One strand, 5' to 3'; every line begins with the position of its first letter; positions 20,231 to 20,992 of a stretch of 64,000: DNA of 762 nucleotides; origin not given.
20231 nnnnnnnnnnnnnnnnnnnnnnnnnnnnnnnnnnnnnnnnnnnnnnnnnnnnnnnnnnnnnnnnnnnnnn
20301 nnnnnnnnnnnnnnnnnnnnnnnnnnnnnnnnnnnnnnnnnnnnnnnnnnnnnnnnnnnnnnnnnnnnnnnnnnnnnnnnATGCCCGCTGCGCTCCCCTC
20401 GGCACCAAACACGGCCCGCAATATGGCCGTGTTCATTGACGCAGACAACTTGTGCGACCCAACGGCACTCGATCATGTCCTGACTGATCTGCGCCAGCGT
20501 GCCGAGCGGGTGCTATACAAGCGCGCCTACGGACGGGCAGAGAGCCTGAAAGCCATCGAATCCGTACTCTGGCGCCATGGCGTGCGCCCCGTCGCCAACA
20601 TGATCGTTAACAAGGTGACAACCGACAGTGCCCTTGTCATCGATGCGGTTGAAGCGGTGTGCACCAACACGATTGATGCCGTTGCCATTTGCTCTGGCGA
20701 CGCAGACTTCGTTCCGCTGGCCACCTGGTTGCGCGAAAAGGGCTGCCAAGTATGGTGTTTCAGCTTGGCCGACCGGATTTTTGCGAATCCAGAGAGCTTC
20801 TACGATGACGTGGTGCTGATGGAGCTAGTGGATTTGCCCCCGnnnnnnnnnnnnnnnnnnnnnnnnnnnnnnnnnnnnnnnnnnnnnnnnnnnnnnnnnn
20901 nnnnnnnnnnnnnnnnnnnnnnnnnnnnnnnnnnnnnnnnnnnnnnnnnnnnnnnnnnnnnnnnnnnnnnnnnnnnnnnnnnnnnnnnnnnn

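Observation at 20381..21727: Low-GC NYN (PIN-like RNase) protein with three LOTUS/OST-HTH domains, wedged between pyrC and a DUF3025 gene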

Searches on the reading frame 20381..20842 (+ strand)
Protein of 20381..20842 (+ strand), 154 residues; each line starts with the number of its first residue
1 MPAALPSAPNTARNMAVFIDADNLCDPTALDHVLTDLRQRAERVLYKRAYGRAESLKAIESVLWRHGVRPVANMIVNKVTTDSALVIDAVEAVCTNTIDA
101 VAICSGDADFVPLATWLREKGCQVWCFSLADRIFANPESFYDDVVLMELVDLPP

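Call 85: search_solved_structures(query=A5, max_evalue=1, show_alignments=3)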
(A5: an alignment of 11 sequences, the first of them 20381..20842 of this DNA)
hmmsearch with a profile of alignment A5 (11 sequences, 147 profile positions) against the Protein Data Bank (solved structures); distinct sequences matched with E-value up to 1: 8.
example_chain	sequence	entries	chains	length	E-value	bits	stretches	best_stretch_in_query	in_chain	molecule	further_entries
2qip_A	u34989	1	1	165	3.1e-05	26.9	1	2-143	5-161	Protein of unknown function VPA0982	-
9mg8_A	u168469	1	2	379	0.093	15.6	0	25-119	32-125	b-iTHR-110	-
5m99_B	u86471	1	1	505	0.18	14.7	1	38-99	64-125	Alpha-amylase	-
5m99_A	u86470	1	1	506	0.18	14.7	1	38-99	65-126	Alpha-amylase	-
8vh7_A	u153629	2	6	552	0.37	13.7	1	8-49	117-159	Heparosan synthase B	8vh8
8viw_A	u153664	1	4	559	0.39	13.6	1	8-49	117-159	Heparosan synthase B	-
7r8y_A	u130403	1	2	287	0.44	13.4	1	21-90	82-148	Phosphomethylpyrimidine Kinase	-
4n0q_A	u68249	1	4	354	0.55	13.1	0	96-122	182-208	Leu/Ile/Val-binding protein homolog 3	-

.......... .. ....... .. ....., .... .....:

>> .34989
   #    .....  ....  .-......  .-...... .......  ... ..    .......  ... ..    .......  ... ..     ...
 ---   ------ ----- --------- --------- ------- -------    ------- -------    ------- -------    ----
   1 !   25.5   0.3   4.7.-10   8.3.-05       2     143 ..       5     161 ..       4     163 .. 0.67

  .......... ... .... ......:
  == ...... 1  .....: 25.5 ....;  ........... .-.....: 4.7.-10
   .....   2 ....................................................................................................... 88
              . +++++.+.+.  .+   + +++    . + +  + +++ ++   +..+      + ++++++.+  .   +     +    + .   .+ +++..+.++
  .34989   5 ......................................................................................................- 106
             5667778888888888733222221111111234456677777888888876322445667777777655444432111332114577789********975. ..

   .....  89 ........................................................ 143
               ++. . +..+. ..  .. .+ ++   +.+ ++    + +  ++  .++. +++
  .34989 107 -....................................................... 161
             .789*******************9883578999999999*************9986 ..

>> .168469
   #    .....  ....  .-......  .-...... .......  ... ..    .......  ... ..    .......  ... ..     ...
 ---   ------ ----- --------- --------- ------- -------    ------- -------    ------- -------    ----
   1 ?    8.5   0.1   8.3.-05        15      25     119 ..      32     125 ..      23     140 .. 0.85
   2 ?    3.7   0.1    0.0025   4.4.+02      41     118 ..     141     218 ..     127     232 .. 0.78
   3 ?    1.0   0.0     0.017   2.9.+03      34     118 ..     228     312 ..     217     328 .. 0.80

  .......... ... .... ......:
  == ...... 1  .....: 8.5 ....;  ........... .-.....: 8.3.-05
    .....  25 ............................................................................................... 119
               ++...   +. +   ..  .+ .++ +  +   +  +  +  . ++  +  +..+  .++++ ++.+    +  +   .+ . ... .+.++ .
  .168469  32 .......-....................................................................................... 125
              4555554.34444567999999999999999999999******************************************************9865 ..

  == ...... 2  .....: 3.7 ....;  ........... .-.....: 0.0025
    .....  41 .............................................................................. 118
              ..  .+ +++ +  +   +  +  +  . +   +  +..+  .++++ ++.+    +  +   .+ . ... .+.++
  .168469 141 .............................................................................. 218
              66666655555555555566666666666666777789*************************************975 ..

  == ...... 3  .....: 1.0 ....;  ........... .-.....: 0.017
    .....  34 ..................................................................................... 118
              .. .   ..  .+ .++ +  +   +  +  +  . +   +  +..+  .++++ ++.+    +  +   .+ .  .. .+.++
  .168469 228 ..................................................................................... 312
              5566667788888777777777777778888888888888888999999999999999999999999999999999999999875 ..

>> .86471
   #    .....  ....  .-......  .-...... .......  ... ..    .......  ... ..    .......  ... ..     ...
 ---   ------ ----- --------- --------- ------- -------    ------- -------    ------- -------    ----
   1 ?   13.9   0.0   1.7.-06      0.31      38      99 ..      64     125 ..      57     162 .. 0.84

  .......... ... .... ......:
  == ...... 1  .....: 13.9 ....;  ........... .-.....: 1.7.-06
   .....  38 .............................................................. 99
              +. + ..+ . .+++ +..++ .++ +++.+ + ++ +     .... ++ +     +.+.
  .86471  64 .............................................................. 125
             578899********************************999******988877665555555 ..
